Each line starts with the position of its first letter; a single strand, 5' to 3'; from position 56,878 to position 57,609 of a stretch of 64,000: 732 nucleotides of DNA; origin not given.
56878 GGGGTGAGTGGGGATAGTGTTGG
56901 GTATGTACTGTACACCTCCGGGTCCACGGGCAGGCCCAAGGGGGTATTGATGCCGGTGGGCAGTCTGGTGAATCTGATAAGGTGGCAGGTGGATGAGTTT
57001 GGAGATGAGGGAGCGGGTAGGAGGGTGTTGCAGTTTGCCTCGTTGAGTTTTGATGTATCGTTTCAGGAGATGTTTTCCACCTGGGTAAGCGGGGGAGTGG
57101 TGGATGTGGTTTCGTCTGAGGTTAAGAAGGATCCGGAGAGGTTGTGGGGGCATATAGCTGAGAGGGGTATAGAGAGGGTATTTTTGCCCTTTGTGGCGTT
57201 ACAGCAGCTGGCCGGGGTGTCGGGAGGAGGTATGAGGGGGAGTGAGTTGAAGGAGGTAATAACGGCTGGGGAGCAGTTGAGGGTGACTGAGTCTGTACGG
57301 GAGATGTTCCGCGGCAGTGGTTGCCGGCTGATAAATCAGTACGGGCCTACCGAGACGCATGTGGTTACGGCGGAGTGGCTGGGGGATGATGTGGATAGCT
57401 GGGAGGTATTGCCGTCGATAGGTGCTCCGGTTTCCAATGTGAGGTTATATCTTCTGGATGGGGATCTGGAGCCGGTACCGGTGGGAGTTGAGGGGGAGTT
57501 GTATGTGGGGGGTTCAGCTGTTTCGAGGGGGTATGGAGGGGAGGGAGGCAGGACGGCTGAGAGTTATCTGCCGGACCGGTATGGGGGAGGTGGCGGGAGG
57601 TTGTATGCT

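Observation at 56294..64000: An A-domain coding segment of at least 1 kb is duplicated with 100% identity between two NRPS modules, and the breakpoint is at the C-A linker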

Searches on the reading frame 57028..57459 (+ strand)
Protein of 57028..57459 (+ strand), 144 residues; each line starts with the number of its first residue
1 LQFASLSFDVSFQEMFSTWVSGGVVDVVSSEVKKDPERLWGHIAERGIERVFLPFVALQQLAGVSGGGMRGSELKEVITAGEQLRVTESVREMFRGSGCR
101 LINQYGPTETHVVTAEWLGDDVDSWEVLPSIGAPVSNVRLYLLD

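Call 56: search_solved_structures(query=window:57028-57459:+, max_evalue=0.00001, show_alignments=3)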
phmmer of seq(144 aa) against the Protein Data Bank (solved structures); distinct sequences matched with E-value up to 0.00001: 28.
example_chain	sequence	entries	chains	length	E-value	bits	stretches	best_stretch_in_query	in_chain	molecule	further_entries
9bfd_B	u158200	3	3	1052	2.7e-21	79.1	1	1-144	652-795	Tyrocidine synthase 2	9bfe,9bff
8p5o_A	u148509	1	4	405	1e-20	77.2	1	1-144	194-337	Gramicidin S synthase 2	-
6mfy_A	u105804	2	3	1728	3.5e-16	62.5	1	6-143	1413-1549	Linear gramicidin synthase subunit A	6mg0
6mfz_A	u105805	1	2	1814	3.8e-16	62.4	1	6-143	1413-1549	Linear gramicidin synthase subunit A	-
9be3_A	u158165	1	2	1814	3.9e-16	62.4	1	6-143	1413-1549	Linear gramicidin synthase subunit A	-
9be4_A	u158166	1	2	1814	3.9e-16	62.4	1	6-143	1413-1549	Linear gramicidin synthase subunit A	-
9meh_A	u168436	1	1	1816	3.9e-16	62.4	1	6-143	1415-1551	Linear gramicidin synthase subunit A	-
8hlk_A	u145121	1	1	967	1.1e-08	38.2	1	2-144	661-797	Microcystin synthetase B (Fragment)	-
7xbs_A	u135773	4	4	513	2e-08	37.3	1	2-144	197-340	CmnG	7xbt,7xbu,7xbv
5wmm_A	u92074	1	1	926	1e-07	35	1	4-144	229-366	NRPS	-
1amu_A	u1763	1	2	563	1.6e-07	34.4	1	2-144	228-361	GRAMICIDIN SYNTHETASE 1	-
9up2_A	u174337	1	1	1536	3.9e-07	33.2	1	2-143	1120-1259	PvdL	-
9lcq_A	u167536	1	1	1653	4.3e-07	33.1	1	2-143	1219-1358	PvdL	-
9lcp_A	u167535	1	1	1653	4.3e-07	33.1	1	2-143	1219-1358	PvdL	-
9lco_A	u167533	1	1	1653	4.3e-07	33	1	2-143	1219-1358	PvdL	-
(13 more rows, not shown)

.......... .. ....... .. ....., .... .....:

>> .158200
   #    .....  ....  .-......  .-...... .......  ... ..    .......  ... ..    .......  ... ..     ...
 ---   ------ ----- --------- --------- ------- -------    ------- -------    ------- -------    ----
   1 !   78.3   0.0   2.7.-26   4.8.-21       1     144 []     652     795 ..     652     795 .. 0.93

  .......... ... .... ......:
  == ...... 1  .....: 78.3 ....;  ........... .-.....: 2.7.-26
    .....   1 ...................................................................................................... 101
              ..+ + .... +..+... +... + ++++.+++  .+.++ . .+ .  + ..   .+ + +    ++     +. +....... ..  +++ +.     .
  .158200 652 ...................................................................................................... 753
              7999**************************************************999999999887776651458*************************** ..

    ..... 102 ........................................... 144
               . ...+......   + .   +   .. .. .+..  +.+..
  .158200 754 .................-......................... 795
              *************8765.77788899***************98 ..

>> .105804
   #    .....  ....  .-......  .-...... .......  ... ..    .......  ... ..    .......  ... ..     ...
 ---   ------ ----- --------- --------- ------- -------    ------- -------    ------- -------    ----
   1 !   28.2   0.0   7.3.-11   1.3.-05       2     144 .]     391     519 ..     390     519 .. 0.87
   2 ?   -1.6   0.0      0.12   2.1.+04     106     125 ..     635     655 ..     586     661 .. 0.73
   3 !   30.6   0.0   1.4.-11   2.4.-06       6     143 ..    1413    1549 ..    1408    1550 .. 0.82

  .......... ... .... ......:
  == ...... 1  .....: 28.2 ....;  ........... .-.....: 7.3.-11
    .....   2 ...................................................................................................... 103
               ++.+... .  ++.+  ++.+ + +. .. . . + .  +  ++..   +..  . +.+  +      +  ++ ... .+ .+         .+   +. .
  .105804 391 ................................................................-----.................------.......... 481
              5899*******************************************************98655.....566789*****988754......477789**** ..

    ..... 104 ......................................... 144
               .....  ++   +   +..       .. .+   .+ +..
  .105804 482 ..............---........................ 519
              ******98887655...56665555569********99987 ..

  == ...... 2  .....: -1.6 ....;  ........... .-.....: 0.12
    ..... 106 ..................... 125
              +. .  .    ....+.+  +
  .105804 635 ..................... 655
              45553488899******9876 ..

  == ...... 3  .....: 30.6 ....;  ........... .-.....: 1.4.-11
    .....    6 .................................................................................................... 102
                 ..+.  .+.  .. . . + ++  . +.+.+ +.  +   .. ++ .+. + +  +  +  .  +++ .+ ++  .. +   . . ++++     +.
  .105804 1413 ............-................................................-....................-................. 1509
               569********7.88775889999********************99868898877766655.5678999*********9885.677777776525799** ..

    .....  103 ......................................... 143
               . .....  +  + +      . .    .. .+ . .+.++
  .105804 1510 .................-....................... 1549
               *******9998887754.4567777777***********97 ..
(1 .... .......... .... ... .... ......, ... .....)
